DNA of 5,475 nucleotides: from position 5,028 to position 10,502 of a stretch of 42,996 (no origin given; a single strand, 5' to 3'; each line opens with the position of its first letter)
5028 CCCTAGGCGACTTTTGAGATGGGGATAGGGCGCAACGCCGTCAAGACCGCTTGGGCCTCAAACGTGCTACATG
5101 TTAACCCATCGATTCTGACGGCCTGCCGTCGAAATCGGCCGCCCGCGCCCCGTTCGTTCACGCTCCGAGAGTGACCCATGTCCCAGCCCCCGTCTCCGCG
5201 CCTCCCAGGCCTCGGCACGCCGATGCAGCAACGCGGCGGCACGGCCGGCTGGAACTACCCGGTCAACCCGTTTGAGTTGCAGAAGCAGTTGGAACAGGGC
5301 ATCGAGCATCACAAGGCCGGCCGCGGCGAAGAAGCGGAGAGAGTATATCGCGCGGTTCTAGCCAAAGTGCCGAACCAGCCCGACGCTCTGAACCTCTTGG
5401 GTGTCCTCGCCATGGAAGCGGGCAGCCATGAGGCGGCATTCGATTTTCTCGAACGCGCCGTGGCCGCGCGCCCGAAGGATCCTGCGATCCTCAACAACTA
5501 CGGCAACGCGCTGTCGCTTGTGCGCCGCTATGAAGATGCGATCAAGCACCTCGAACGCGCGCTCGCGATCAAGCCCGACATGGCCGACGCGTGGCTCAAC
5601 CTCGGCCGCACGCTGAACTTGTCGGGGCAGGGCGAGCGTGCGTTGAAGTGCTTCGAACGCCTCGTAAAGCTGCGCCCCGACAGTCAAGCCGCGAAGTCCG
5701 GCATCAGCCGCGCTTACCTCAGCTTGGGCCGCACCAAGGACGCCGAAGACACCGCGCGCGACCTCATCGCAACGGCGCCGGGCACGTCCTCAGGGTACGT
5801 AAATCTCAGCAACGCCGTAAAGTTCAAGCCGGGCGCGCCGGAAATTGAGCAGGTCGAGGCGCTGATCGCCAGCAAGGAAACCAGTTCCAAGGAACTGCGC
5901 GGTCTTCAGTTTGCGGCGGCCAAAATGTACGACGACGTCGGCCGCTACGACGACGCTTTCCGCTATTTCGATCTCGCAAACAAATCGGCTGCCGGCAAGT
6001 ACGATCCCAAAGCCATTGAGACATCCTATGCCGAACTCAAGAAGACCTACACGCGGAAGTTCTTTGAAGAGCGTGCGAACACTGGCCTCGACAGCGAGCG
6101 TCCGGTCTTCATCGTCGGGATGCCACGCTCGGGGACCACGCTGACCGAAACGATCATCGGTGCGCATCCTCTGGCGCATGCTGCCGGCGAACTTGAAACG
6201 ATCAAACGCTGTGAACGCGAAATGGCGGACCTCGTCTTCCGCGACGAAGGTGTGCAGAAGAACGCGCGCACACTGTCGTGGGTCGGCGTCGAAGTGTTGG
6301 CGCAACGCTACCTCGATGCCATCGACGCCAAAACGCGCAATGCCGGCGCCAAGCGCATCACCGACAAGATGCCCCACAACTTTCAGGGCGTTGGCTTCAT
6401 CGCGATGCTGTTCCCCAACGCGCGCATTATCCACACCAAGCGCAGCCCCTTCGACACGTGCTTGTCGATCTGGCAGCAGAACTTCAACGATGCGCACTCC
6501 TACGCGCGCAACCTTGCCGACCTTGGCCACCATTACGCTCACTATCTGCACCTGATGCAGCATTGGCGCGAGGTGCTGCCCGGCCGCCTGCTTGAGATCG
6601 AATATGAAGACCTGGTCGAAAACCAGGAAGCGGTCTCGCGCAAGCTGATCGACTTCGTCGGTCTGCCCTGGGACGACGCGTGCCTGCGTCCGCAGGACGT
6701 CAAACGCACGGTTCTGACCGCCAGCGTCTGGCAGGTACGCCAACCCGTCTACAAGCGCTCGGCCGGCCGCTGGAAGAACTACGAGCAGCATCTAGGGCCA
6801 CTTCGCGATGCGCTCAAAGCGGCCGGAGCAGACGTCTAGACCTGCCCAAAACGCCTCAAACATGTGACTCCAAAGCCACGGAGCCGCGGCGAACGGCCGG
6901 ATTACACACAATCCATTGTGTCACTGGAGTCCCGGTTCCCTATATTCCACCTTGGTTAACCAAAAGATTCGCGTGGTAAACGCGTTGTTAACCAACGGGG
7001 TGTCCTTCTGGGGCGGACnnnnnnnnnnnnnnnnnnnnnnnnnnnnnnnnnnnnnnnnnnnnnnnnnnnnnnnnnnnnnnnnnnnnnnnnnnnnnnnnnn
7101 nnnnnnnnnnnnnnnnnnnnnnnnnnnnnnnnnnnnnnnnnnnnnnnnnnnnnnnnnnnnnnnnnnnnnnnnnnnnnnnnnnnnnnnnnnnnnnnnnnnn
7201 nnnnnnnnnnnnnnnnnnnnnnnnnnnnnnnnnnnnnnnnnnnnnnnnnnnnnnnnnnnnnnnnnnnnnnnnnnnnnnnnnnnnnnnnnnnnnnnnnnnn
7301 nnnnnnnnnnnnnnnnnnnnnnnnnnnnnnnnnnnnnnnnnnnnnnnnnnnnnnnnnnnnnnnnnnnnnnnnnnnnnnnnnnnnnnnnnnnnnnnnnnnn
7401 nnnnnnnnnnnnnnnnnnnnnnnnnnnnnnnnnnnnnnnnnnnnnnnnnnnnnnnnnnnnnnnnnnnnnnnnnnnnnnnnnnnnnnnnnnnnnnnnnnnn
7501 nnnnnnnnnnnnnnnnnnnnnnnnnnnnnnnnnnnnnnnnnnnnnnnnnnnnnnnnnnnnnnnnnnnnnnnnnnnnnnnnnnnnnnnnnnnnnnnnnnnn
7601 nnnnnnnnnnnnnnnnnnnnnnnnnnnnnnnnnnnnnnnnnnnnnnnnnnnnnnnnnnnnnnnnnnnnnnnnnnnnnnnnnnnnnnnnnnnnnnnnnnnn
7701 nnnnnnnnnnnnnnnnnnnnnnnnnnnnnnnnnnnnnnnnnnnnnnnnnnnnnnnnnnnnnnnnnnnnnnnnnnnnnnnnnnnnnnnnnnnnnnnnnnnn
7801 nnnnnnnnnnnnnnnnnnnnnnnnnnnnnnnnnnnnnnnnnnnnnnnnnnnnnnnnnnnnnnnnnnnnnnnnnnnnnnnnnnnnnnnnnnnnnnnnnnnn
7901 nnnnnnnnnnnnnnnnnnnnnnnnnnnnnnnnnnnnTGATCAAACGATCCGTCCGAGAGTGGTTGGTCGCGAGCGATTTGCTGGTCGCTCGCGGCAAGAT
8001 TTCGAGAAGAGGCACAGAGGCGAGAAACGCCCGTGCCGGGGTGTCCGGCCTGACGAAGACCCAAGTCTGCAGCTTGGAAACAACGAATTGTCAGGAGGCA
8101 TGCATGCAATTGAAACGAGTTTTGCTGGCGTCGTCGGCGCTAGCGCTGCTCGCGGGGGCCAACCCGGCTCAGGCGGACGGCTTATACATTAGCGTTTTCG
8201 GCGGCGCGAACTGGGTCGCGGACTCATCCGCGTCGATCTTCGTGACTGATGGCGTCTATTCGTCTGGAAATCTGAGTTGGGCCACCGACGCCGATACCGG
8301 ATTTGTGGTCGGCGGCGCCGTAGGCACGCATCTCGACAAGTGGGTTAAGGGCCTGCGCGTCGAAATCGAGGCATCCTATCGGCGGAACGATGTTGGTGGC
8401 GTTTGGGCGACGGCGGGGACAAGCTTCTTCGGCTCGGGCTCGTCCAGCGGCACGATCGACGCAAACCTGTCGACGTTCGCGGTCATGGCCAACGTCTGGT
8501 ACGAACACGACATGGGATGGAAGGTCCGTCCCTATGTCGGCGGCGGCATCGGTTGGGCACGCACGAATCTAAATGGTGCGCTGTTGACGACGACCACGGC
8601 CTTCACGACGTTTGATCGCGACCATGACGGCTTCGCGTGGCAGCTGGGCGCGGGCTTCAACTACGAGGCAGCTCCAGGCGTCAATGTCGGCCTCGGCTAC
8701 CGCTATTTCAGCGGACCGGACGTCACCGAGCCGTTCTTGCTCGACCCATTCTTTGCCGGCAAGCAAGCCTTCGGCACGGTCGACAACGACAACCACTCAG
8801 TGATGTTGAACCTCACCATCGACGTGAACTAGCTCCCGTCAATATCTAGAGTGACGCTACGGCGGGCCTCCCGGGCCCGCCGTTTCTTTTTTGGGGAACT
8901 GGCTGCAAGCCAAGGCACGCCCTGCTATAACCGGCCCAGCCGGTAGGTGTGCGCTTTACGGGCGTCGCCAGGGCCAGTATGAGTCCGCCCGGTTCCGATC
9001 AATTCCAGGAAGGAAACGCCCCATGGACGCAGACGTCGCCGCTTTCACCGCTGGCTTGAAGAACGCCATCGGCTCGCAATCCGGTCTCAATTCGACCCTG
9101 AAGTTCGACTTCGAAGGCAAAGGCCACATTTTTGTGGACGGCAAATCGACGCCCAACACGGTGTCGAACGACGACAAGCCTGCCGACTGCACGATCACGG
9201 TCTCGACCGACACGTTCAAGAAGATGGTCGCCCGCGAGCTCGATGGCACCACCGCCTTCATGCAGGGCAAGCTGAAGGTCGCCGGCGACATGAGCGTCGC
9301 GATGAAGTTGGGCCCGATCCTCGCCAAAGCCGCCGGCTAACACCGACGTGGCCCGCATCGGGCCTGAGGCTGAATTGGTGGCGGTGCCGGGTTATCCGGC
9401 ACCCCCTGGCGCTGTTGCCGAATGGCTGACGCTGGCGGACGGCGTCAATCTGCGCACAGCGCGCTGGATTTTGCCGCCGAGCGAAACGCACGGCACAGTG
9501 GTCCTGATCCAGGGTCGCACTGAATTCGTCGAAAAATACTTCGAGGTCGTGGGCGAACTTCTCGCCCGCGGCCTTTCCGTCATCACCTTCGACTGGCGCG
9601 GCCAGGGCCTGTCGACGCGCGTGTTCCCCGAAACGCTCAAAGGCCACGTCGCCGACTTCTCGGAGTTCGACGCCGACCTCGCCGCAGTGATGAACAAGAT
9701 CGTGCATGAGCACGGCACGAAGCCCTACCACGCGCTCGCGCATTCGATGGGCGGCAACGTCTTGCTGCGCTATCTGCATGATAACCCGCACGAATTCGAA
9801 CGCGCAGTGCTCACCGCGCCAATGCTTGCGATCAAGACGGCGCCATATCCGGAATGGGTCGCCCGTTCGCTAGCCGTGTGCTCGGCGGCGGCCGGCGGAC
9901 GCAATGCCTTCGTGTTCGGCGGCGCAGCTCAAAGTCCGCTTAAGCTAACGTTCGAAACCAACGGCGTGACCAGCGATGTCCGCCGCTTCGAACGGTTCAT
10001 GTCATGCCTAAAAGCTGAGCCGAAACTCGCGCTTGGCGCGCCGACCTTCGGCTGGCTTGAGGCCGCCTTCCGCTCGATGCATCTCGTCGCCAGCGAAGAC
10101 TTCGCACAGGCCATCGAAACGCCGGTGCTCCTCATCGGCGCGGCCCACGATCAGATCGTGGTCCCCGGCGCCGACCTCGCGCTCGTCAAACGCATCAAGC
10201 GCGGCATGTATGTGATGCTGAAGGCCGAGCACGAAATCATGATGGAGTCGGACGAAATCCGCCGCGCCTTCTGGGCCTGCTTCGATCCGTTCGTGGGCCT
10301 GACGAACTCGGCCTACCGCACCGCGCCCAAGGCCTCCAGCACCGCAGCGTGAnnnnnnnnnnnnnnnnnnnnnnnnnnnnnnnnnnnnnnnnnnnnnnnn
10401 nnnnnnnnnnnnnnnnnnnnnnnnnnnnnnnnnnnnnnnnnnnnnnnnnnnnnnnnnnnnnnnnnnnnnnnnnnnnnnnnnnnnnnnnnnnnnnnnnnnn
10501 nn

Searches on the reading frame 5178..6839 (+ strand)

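Call 53: search_protein_families(library=pfam, proteins=[window:5178-6839:+], max_evalue=0.00001)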
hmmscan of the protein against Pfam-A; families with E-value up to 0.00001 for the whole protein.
window:5178-6839:+ (553 aa): 17 families
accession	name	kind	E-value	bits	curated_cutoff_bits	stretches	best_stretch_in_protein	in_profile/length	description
PF13469.12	Sulfotransfer_3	-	1.1e-45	157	27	1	309-500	1-216/216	Sulfotransferase family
PF14559.12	TPR_19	-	1.1e-22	80.6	25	3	117-172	6-61/68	Tetratricopeptide repeat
PF13428.12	TPR_14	-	1.3e-22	78.4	23.5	0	108-144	7-43/44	Tetratricopeptide repeat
PF13432.12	TPR_16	-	1.2e-21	77.2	32.7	1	38-102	1-65/65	Tetratricopeptide repeat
PF07719.23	TPR_2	-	1.7e-20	71.8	27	0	103-134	2-33/34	Tetratricopeptide repeat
PF13424.12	TPR_12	-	1.4e-19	70.4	30.1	2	70-132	5-75/77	Tetratricopeptide repeat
PF00515.34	TPR_1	-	2.4e-19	68.7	27.8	0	104-134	3-33/34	Tetratricopeptide repeat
PF13414.12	TPR_11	-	1.4e-17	63.6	26.8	1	117-144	9-36/42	TPR repeat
PF13181.12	TPR_8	-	5.7e-17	60.8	25.7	0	136-168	1-33/34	Tetratricopeptide repeat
PF00685.33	Sulfotransfer_1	-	9.1e-16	58.4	22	1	308-499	2-184/255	Sulfotransferase domain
PF13176.12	TPR_7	-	3.8e-15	55.1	27.9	0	107-137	4-34/36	Tetratricopeptide repeat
PF13431.12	TPR_17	-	3.2e-14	52.4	24.4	0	91-122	2-33/34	Tetratricopeptide repeat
PF23914.1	TPR_CcmH_CycH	-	1.8e-11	44.6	42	0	127-191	41-105/158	Cytochrome c-type biogenesis protein H TPR domain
PF13371.12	TPR_9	-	7.8e-11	42.3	35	1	116-172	9-65/73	Tetratricopeptide repeat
PF12895.13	ANAPC3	-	5.8e-10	39.7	27.2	0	117-192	4-78/82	Anaphase-promoting complex, cyclosome, subunit 3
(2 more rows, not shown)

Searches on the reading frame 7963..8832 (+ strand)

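Call 53: search_protein_families(library=pfam, proteins=[window:7963-8832:+], max_evalue=0.00001)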
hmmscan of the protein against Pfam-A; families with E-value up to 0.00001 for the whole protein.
window:7963-8832:+ (289 aa): 1 family
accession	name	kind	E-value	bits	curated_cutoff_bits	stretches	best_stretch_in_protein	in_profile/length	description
PF13505.12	OMP_b-brl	-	2.8e-16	60.6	28.7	1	59-283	3-172/175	Outer membrane protein beta-barrel domain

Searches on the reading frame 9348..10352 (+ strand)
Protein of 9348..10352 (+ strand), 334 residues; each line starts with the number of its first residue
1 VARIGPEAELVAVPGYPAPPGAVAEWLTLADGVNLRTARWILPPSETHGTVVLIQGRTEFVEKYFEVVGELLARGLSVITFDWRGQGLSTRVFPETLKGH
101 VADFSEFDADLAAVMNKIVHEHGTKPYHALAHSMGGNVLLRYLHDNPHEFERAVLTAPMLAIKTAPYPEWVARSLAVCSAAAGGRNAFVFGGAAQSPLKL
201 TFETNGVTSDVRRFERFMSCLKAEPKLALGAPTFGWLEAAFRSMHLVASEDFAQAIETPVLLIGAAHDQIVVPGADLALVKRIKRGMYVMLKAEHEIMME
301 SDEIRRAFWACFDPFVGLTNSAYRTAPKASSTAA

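Call 53: search_protein_families(library=pfam, proteins=[window:9348-10352:+], max_evalue=0.00001)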
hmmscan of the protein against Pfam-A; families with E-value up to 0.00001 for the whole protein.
window:9348-10352:+ (334 aa): 3 families
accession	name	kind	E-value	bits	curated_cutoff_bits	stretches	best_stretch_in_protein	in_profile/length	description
PF12146.15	Hydrolase_4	-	2.1e-38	132.4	27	1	46-302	2-239/239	Serine aminopeptidase, S33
PF00561.26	Abhydrolase_1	-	6.8e-21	75.5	25.8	1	50-301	2-244/245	alpha/beta hydrolase fold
PF12697.13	Abhydrolase_6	-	7.4e-14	53.4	26.3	1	65-302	17-212/217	Alpha/beta hydrolase family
